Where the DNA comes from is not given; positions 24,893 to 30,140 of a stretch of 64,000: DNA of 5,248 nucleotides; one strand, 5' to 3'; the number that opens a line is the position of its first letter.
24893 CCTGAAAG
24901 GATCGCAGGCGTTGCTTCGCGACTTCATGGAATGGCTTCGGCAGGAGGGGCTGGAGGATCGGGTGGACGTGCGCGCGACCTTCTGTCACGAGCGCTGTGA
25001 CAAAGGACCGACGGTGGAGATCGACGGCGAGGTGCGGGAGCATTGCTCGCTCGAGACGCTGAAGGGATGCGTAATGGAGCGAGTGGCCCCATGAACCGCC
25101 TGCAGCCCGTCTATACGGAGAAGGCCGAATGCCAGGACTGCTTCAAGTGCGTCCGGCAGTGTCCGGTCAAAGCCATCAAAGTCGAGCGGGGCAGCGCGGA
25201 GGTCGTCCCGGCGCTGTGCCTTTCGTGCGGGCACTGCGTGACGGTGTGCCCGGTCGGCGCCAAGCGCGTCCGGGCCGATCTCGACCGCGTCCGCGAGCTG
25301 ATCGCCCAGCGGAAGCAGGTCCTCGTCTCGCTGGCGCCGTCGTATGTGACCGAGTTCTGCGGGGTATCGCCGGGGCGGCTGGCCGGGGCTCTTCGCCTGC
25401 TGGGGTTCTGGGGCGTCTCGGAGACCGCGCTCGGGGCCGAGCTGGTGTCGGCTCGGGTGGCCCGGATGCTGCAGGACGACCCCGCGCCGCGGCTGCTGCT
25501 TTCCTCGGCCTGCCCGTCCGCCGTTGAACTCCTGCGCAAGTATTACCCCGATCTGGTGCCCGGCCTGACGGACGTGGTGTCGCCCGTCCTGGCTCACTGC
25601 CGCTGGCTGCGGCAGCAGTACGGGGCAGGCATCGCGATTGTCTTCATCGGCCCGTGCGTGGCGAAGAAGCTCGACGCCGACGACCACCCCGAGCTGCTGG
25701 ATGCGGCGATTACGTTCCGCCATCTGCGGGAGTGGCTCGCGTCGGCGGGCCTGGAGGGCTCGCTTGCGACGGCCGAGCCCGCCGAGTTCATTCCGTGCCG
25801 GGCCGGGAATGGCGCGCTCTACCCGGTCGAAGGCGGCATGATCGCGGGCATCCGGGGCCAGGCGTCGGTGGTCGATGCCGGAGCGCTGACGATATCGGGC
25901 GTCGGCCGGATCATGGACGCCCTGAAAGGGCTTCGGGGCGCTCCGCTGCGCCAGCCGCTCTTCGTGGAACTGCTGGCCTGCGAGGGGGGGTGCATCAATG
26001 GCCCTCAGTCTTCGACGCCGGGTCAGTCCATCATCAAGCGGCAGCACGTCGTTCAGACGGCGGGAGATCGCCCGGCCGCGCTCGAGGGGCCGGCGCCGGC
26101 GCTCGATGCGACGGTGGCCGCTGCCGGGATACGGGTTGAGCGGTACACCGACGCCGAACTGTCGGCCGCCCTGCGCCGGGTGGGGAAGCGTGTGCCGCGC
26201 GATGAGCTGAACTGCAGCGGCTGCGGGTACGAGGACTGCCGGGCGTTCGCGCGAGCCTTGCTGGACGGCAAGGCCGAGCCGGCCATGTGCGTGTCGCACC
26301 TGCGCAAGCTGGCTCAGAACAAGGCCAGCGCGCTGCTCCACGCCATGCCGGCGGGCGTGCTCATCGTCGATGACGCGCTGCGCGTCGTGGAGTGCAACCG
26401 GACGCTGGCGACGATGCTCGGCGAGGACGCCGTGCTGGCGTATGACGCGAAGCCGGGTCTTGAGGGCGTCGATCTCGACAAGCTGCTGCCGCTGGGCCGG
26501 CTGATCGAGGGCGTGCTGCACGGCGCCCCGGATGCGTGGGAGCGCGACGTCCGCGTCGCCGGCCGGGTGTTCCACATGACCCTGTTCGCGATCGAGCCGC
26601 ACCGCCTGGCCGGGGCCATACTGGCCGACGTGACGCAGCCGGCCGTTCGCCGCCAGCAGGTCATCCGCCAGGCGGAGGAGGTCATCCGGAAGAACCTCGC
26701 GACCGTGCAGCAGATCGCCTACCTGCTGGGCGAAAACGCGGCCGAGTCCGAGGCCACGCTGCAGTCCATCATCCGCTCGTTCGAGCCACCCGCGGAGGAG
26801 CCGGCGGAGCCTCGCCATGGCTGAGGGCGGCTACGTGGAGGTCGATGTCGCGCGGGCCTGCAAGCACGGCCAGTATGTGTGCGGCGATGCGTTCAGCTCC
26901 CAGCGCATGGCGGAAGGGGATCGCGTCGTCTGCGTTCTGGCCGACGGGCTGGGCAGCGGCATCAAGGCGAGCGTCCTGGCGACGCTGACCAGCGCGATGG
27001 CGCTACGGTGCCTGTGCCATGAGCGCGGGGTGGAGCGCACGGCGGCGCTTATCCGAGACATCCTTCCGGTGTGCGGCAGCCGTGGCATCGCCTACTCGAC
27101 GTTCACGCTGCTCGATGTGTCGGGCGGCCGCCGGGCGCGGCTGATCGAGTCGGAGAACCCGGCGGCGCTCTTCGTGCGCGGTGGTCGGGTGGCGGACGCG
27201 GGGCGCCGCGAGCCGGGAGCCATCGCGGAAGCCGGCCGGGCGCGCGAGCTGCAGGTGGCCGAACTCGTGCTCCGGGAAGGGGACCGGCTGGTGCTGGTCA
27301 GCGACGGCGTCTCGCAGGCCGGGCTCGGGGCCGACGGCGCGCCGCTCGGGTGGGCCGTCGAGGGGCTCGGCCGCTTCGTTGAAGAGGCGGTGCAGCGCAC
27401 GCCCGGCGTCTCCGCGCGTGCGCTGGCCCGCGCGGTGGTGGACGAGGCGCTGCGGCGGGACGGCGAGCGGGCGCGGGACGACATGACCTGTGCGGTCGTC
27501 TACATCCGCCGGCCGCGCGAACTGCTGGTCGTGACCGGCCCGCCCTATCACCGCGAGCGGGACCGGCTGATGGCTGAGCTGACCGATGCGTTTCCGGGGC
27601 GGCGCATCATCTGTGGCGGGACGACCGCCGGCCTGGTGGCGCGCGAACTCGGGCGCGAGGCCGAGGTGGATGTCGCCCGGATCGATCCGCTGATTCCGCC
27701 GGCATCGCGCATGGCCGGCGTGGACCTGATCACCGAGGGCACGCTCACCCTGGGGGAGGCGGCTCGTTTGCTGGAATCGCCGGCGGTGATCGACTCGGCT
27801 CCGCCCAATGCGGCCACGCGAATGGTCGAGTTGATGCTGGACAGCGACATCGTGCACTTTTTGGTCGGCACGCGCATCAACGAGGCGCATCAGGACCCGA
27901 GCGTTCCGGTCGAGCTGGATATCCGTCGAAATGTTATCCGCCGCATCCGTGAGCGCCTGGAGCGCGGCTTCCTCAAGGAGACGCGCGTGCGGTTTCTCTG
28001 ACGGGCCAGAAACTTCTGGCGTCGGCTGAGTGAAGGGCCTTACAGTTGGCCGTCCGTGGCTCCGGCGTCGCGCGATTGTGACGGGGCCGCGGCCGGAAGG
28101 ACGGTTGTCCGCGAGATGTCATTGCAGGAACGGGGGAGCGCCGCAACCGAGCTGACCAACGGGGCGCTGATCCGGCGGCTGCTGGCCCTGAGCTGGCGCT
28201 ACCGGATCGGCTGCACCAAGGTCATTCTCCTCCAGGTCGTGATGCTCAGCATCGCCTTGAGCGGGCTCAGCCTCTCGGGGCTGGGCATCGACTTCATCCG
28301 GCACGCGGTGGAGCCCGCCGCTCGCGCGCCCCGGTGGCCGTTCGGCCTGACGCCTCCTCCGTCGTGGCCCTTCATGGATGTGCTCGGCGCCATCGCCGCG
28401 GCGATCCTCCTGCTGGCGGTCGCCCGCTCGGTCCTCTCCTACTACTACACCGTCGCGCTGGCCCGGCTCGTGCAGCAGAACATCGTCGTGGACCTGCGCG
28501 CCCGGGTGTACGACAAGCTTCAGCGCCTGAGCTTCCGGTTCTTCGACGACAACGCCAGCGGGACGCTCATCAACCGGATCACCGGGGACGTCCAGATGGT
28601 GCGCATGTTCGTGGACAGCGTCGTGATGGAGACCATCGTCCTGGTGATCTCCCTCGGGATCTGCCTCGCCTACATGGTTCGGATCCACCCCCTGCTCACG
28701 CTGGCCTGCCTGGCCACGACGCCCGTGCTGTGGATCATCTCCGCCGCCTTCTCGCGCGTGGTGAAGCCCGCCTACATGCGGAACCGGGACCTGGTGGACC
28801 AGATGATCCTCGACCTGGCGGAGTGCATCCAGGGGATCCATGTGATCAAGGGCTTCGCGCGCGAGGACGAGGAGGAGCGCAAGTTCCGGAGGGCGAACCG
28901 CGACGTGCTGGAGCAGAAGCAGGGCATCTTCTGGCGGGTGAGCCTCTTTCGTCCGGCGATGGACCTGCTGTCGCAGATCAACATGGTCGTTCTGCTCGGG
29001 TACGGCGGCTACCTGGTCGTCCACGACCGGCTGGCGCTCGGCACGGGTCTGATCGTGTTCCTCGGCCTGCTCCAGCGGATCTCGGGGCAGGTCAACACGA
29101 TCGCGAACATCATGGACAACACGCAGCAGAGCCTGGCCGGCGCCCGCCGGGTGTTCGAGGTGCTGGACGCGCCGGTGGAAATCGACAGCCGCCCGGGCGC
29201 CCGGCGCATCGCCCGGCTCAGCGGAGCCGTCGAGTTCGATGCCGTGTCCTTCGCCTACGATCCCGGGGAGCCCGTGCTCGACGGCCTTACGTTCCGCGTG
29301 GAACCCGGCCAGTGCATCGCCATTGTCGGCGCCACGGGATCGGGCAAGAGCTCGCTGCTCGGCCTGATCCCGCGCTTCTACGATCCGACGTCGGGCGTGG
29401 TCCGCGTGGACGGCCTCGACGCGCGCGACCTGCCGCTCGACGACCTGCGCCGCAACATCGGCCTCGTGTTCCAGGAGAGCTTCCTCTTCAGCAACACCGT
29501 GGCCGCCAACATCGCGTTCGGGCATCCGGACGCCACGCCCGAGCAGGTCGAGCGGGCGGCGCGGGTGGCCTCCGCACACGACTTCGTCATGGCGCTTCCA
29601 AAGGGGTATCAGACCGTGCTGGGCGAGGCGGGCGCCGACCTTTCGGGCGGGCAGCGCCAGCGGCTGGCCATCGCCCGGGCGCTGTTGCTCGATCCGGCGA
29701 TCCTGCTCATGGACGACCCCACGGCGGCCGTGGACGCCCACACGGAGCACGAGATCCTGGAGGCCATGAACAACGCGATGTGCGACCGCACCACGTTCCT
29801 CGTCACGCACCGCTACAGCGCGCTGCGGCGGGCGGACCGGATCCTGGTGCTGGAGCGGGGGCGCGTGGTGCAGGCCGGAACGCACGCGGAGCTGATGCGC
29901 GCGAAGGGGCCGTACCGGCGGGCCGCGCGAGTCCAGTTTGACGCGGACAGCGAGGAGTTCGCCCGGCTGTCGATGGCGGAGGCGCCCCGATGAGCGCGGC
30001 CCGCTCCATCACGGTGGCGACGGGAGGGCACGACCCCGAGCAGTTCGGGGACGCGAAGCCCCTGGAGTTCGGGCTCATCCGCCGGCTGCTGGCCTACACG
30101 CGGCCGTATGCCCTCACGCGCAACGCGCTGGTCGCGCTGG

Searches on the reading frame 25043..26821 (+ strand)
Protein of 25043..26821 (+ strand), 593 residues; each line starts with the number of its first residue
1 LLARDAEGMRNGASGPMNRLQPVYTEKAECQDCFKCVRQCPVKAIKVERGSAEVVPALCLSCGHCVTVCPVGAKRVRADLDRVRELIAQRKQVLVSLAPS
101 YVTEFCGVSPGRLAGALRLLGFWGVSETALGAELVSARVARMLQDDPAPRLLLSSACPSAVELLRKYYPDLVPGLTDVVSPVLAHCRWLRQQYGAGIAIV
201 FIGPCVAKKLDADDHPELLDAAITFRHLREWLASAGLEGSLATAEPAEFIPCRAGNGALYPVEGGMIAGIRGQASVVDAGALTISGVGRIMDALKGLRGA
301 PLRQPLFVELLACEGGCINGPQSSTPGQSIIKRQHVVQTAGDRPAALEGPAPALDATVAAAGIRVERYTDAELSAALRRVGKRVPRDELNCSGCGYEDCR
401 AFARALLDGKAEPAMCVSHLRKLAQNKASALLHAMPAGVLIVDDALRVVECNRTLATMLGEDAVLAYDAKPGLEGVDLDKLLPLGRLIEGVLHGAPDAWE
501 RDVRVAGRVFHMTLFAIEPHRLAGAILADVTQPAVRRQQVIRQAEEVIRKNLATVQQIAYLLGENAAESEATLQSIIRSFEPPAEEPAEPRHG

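Call 9: search_protein_families(library=pfam, proteins=[window:25043-26821:+], max_evalue=0.001)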
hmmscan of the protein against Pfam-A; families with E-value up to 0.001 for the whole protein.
window:25043-26821:+ (593 aa): 13 families
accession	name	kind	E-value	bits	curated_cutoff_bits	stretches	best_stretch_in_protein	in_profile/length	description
PF02906.19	Fe_hyd_lg_C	-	8.2e-39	134.1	22.1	1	91-321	1-245/245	Iron only hydrogenase large subunit, C-terminal domain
PF04060.18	FeS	-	1.9e-09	37.5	23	1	389-417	4-32/33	Putative Fe-S cluster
PF12838.12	Fer4_7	-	2.1e-07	31.7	27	1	30-73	2-52/52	4Fe-4S dicluster domain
PF13237.11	Fer4_10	-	4.3e-07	30.2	25.5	1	24-70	3-53/53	4Fe-4S dicluster domain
PF13484.11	Fer4_16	-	7.9e-07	30.2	30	0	29-48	1-20/66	4Fe-4S double cluster binding domain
PF00037.32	Fer4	-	1.9e-06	27.9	21.1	1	53-73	2-22/24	4Fe-4S binding domain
PF13188.13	PAS_8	-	2.9e-06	27.4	21.8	1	430-478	5-52/65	PAS domain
PF13187.11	Fer4_9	-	4.9e-06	26.9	27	1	30-72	2-50/52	4Fe-4S dicluster domain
PF14697.11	Fer4_21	-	5.4e-06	26.9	35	1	27-71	5-53/59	4Fe-4S dicluster domain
PF12837.12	Fer4_6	-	9.6e-06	25.8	25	1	52-73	2-23/24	4Fe-4S binding domain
PF25160.1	LdpA_Fe-S-bd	-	3.1e-05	24.1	27.6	1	32-73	4-42/49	LdpA Fe-S cluster-binding domain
PF13183.11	Fer4_8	-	5.2e-05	24.1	27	0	57-72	52-67/68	4Fe-4S dicluster domain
PF00989.32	PAS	-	0.00052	20.5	22.6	0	429-460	4-35/113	PAS fold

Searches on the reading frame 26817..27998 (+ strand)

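Call 9: search_protein_families(library=pfam, proteins=[window:26817-27998:+], max_evalue=0.001)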
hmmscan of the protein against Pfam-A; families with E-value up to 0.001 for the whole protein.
window:26817-27998:+ (394 aa): 2 families
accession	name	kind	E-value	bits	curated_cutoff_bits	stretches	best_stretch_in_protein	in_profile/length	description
PF07228.17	SpoIIE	-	1.8e-15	57.8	25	1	34-228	2-189/192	Stage II sporulation protein E (SpoIIE)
PF13672.11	PP2C_2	-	1.1e-05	25.5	24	0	13-83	3-73/209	Protein phosphatase 2C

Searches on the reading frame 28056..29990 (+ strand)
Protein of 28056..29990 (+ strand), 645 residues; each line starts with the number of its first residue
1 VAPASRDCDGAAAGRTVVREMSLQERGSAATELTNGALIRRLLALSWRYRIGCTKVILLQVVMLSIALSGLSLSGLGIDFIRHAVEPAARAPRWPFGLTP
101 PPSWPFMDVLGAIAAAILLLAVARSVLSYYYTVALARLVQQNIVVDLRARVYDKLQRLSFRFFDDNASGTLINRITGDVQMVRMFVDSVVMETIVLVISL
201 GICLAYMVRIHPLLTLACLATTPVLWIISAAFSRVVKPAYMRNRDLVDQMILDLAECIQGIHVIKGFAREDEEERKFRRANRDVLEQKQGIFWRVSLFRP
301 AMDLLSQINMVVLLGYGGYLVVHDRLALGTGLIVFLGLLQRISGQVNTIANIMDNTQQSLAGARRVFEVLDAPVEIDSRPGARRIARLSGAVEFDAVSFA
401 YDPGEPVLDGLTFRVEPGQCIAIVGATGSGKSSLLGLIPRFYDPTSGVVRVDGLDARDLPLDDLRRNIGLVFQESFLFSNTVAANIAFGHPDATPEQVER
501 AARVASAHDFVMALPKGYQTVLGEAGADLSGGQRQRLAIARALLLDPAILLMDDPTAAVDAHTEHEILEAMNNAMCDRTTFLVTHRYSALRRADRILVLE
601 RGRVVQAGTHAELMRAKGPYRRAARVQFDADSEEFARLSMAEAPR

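Call 9: search_protein_families(library=pfam, proteins=[window:28056-29990:+], max_evalue=0.001)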
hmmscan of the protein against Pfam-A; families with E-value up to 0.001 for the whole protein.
window:28056-29990:+ (645 aa): 4 families
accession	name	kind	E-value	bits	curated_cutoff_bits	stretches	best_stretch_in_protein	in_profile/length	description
PF00664.28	ABC_membrane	-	2.5e-33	116.4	28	1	110-341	40-272/274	ABC transporter transmembrane region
PF00005.33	ABC_tran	-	4.9e-31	108.6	25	1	408-557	1-137/137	ABC transporter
PF02463.25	SMC_N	-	0.00059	19.8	40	0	528-598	136-210/220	RecF/RecN/SMC N terminal domain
PF20703.3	nSTAND1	-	0.00061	20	27.1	0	410-467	25-87/379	Novel STAND NTPase 1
